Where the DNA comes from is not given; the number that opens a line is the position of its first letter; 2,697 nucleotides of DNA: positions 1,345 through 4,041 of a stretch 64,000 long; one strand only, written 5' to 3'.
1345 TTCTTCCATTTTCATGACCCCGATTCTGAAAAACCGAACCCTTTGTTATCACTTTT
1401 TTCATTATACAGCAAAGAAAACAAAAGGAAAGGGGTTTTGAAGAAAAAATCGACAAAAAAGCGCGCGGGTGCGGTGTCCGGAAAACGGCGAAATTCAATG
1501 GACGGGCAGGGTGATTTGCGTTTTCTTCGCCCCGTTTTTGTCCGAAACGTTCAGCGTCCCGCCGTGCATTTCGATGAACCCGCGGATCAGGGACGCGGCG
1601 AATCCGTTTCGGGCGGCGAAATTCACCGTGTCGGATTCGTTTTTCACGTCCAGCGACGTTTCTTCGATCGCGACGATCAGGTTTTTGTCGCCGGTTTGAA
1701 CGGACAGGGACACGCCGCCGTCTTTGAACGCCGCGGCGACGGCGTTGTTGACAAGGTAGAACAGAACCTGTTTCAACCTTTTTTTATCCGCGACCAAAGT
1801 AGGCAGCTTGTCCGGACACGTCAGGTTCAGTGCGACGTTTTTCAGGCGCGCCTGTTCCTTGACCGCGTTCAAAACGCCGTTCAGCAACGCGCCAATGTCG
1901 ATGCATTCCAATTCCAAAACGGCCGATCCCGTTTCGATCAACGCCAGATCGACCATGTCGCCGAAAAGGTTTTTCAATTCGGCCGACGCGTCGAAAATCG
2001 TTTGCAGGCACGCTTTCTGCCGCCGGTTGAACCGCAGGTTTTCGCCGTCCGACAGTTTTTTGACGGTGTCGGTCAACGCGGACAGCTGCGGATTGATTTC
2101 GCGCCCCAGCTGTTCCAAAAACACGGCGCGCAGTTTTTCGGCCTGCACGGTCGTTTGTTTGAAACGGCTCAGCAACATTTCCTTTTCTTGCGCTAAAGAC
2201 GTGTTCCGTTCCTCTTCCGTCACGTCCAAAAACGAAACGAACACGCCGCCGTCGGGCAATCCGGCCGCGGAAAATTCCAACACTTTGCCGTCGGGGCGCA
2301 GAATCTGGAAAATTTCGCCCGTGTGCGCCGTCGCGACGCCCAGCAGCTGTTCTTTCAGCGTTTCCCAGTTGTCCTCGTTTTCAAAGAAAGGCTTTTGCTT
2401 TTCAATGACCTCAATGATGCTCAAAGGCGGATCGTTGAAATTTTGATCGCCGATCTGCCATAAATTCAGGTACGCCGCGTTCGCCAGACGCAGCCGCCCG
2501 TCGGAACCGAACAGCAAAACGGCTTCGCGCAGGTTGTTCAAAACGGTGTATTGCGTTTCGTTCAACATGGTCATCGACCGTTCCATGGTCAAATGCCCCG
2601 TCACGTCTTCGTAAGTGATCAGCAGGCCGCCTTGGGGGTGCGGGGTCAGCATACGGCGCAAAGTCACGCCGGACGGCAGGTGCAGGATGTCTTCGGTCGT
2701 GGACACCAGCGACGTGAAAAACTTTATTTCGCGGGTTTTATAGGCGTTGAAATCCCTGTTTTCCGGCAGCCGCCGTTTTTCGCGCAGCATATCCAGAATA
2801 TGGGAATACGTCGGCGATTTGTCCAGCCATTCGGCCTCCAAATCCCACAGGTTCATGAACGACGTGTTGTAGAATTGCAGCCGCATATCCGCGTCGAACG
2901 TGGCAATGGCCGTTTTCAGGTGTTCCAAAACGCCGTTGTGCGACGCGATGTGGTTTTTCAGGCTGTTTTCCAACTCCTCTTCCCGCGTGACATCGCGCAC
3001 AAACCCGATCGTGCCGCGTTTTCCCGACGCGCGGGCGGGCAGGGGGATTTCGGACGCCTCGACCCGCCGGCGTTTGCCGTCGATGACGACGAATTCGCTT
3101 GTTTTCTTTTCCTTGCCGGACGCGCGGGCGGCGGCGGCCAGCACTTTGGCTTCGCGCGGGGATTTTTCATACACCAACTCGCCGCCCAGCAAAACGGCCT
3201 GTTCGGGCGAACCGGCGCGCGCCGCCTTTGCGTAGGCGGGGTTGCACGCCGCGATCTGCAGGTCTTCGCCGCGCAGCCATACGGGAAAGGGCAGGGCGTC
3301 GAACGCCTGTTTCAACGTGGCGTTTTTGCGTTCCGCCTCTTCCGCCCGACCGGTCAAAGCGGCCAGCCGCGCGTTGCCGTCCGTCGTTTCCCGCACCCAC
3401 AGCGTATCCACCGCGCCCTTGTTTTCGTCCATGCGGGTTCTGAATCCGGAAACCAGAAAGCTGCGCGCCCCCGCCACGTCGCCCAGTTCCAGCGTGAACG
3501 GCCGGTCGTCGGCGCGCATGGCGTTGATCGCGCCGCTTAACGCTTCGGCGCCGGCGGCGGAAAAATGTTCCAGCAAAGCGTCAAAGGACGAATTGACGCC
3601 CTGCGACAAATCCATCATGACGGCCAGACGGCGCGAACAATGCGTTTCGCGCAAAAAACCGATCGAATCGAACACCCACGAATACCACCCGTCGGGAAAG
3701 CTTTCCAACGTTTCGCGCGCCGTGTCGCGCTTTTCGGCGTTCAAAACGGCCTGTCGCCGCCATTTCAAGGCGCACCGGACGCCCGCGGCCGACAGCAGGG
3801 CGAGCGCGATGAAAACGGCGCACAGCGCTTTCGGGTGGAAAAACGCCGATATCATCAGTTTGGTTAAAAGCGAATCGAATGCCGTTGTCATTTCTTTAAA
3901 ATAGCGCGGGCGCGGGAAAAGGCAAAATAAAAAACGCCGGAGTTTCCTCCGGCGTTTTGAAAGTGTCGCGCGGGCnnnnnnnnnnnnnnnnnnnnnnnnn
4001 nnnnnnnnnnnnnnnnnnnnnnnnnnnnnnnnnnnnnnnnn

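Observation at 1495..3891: Multi-PAS membrane histidine-kinase-like protein with no histidine in its DHp domain (pseudokinase)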

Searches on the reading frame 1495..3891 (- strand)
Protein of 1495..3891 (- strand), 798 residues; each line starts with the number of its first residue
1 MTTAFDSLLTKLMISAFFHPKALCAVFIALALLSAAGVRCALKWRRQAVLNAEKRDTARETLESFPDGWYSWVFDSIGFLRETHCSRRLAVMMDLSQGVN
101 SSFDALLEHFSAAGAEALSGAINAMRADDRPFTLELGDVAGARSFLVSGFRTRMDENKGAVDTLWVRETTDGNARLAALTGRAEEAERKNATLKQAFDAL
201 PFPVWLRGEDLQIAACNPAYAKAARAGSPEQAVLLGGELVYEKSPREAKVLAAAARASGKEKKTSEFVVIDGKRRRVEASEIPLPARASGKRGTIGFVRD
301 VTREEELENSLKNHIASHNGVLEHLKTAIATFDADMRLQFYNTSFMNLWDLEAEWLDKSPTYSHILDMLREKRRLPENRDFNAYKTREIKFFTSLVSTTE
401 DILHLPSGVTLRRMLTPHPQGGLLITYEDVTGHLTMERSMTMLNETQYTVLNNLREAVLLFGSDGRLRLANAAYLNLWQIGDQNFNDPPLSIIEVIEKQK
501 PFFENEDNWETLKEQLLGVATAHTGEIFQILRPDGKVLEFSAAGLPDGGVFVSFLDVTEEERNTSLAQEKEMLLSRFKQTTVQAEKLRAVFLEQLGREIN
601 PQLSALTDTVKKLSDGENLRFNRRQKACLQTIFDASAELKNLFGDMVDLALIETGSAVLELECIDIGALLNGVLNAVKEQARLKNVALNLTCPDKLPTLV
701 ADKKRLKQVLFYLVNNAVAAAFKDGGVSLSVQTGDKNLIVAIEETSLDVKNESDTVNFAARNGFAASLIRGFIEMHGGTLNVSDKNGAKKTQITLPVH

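Call 3: search_protein_families(library=pfam, proteins=[window:1495-3891:-], max_evalue=10)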
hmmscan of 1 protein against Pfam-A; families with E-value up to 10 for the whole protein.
window:1495-3891:- (798 aa): 5 families
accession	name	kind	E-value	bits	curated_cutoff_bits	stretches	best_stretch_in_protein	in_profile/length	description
PF12860.13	PAS_7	-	1.9e-26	92.9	27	2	451-563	1-113/115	PAS fold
PF08448.16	PAS_4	-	4.4e-14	53.1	23.1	3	197-305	1-109/110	PAS fold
PF13188.13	PAS_8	-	2.7e-08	33.9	21.8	2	449-504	5-55/65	PAS domain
PF02518.31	HATPase_c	-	2.2e-06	28.5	26.4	1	702-796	2-108/111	Histidine kinase-, DNA gyrase B-, and HSP90-like ATPase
PF00989.32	PAS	-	0.0063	17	22.6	1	194-301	4-113/113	PAS fold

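Call 4: search_protein_families(library=ncbifam, proteins=[window:1495-3891:-], max_evalue=10)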
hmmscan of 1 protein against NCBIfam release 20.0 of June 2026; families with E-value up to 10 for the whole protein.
window:1495-3891:- (798 aa): 51 families (the best 25 are shown)
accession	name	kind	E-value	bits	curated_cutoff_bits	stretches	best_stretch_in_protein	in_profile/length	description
NF046044.1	PnpS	equivalog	6.8e-23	81.3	400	3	624-752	205-332/390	two-component system histidine kinase PnpS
NF008302.0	PRK11091.1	equivalog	2.6e-22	78.8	838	2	584-752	279-445/779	aerobic respiration two-component sensor histidine kinase ArcB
NF038297.2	hybrid_HK_HrmK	equivalog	7.5e-19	67.8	725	1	564-758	211-404/607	hybrid histidine kinase/response regulator HrmK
TIGR02956.1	TMAO_torS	equivalog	1.7e-18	66.1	676.5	1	576-758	452-631/967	TMAO reductase system sensor histidine kinase/response regulator TorS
TIGR02966.1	phoR_proteo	equivalog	3.5e-15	55.9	334.2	1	564-746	90-270/333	phosphate regulon sensor histidine kinase PhoR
NF007688.0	PRK10364.1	equivalog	4.4e-14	52.1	479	1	657-797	303-451/460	two-component system sensor histidine kinase ZraS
NF011874.0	PRK15347.1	equivalog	4.7e-13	48.1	852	1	569-753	379-560/921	two component system sensor kinase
NF008543.0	PRK11466.1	equivalog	1.1e-12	46.7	982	1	578-751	431-606/914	TMAO reductase system sensor histidine kinase/response regulator TorS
NF012163.2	BaeS_SmeS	equivalog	6.1e-11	41.9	500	1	574-752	226-399/457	sensor histidine kinase efflux regulator BaeS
NF006800.0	PRK09303.1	equivalog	2.6e-10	39.8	342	1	565-745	136-313/383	histidine kinase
NF007837.0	PRK10549.1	equivalog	3.3e-10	39.3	603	1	549-752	205-399/466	envelope stress sensor histidine kinase BaeS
NF033092.0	HK_WalK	equivalog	4.9e-10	38.6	725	1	591-751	375-534/594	cell wall metabolism sensor histidine kinase WalK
NF008468.0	PRK11360.1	equivalog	8e-10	37.7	646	1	661-787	462-597/616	two-component system sensor histidine kinase AtoS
NF008312.0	PRK11100.1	equivalog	2.4e-09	36.5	356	1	597-746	265-410/477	two-component system sensor histidine kinase CreC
NF047874.1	MASE3_PAS_HK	subfamily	4.5e-09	35.7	560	3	436-788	256-615/655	MASE3 domain-containing sensor histidine kinase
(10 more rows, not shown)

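Call 5: find_homologous_proteins(query=window:1495-3891:-, max_evalue=0.00001)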
Query window:1495-3891:- (798 aa): 189 proteins with E <= 0.00001 among 8000 candidates; the best 120 are listed.
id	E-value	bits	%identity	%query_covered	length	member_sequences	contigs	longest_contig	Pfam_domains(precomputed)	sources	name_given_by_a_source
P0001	0.0e+0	1705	96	100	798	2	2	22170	PF13188.14,PF12860.14,PF08448.17,PF02518.32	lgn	-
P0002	0.0e+0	1703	95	100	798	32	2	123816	PF13188.14,PF12860.14,PF08448.17,PF02518.32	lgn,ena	-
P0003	0.0e+0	1681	94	100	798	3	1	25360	PF13188.14,PF12860.14,PF08448.17,PF02518.32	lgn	-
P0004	0.0e+0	1642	95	97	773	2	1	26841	PF13188.14,PF12860.14,PF08448.17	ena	-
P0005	0.0e+0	1376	77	100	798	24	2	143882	PF13188.14,PF12860.14,PF08448.17,PF02518.32,PF00989.32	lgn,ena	-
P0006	0.0e+0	1374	76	100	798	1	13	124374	PF13188.14,PF12860.14,PF08448.17,PF02518.32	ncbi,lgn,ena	-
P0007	0.0e+0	1373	77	100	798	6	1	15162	PF13188.14,PF12860.14,PF08448.17,PF02518.32,PF00989.32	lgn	-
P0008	0.0e+0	1373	76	100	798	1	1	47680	PF13188.14,PF12860.14,PF08448.17,PF02518.32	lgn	-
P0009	0.0e+0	1372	76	100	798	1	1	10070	PF13188.14,PF12860.14,PF08448.17,PF02518.32,PF00989.32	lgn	-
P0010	0.0e+0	1372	76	100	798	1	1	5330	PF13188.14,PF12860.14,PF08448.17,PF02518.32,PF00989.32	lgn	-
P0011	0.0e+0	1372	76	100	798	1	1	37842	PF13188.14,PF12860.14,PF08448.17,PF02518.32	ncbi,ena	-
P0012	0.0e+0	1371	76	100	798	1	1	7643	PF13188.14,PF12860.14,PF08448.17,PF02518.32,PF00989.32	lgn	-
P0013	0.0e+0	1371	76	100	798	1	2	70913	PF13188.14,PF12860.14,PF08448.17,PF02518.32,PF00989.32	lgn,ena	-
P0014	0.0e+0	1371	76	100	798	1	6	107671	PF13188.14,PF12860.14,PF08448.17,PF02518.32,PF00989.32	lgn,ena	-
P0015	0.0e+0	1370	76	100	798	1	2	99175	PF13188.14,PF12860.14,PF08448.17,PF02518.32,PF00989.32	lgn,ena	-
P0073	3.1e-133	464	35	98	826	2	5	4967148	PF13188.14,PF12860.14,PF08448.17,PF02518.32,PF00512.32,PF00989.32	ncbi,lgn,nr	ncbi:sensor histidine kinase [Paramagnetospirillum magneticum]|nr:PAS domain-containing sensor histi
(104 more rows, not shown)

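Call 6: search_solved_structures(query=window:1495-3891:-, max_evalue=0.01, show_alignments=4)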
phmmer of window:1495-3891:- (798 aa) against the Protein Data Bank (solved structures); distinct sequences matched with E-value up to 0.01: 23.
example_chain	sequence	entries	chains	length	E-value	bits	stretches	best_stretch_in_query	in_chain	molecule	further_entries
4q20_A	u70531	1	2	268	2.3e-12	49.6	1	579-787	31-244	Sensor protein DivL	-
9jfj_A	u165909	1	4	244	8.4e-12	47.7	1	656-796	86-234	Sensor histidine kinase ZraS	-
5uht_A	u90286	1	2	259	2.2e-10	43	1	583-753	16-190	Sensor histidine kinase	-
2c2a_A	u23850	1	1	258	2.2e-10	43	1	583-753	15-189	SENSOR HISTIDINE KINASE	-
3dge_A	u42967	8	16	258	2.2e-10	43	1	583-753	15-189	Sensor protein | Histidine kinase | Sensor histidine kinase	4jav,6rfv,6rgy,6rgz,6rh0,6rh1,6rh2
6azr_A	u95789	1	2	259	2.2e-10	43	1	583-753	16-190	Sensor histidine kinase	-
6rh7_A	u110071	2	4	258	3.1e-10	42.6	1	583-753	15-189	Sensor histidine kinase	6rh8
4jas_A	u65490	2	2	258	4.6e-10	42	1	583-753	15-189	Histidine kinase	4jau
7z8n_A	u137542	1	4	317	1.5e-08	37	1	565-761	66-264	Histidine kinase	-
4i5s_A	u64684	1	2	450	6.9e-08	34.8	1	583-751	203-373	Putative histidine kinase CovS; VicK-like protein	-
7n0e_B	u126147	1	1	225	1.2e-07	34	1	589-736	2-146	Histidine kinase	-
6dk7_A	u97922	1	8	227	2e-07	33.3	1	591-736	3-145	RetS (Regulator of Exopolysaccharide and Type III Secretion)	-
6dk8_A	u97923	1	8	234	2.2e-07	33.1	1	591-736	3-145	RetS (Regulator of Exopolysaccharide and Type III Secretion)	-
6qrj_A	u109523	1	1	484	6.1e-07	31.7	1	617-735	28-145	Hybrid kinase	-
7p8e_A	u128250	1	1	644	1.7e-06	30.1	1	583-721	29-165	Receiver domain of histidine kinase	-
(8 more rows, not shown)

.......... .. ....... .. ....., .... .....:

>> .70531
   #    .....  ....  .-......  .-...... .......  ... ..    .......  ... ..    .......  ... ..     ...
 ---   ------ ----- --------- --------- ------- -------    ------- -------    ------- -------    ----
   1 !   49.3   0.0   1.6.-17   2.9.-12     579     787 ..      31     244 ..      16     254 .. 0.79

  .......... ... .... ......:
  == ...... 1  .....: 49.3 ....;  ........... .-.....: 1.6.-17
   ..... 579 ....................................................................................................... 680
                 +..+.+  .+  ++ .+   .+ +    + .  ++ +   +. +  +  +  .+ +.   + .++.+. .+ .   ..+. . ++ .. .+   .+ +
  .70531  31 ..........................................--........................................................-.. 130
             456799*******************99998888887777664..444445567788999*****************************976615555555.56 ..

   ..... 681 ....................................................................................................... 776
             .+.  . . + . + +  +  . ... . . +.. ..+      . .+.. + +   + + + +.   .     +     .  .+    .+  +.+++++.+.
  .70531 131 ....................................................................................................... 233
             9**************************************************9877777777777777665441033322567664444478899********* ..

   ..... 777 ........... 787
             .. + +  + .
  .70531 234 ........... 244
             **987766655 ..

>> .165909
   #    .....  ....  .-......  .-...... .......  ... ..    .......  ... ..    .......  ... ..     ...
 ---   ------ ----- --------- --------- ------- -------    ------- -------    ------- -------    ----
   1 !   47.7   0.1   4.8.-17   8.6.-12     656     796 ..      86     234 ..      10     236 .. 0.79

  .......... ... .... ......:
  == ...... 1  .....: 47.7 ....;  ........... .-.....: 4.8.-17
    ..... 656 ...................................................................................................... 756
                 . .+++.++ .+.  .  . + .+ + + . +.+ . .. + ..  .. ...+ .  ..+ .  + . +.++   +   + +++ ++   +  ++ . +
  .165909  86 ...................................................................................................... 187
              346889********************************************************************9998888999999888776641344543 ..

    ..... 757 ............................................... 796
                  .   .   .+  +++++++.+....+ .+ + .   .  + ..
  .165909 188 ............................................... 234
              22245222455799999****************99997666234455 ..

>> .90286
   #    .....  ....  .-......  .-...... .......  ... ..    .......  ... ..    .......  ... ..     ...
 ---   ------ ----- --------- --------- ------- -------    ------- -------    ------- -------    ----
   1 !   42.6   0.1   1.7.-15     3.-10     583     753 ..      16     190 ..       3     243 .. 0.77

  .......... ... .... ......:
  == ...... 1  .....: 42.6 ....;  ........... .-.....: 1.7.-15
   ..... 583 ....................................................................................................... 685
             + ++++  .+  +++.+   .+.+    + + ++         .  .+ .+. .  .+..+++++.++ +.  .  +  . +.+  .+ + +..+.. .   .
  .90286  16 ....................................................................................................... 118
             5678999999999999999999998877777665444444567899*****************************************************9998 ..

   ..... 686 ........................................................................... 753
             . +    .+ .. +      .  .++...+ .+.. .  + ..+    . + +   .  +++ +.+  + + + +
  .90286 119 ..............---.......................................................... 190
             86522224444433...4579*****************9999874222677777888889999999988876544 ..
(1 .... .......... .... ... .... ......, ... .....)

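Call 10: find_encoding_contigs(protein=window:1495-3891:-, flank=10000, max_places=4)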
Protein window:1495-3891:- (798 aa): 6 contigs read that carry it; 1 place shown.
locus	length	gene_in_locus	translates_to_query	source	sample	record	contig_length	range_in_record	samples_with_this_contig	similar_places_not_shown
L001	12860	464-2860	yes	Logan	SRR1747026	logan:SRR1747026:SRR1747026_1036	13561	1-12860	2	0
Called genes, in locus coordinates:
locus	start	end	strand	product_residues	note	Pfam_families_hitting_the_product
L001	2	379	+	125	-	?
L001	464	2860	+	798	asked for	PF08448:PAS_4 (faint), PF13188:PAS_8 (faint), PF12860:PAS_7, PF02518:HATPase_c (weak)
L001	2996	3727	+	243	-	-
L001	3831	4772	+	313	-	-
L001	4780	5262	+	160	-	PF02367:TsaE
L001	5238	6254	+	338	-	PF01636:APH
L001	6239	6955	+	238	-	PF00483:NTP_transferase, PF12804:NTP_transf_3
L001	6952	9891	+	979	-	PF12705:PDDEXK_1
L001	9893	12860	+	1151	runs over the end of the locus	PF00580:UvrD-helicase, PF13245:AAA_19 (weak), PF13361:UvrD_C, PF13538:UvrD_C_2 (faint), PF12705:PDDEXK_1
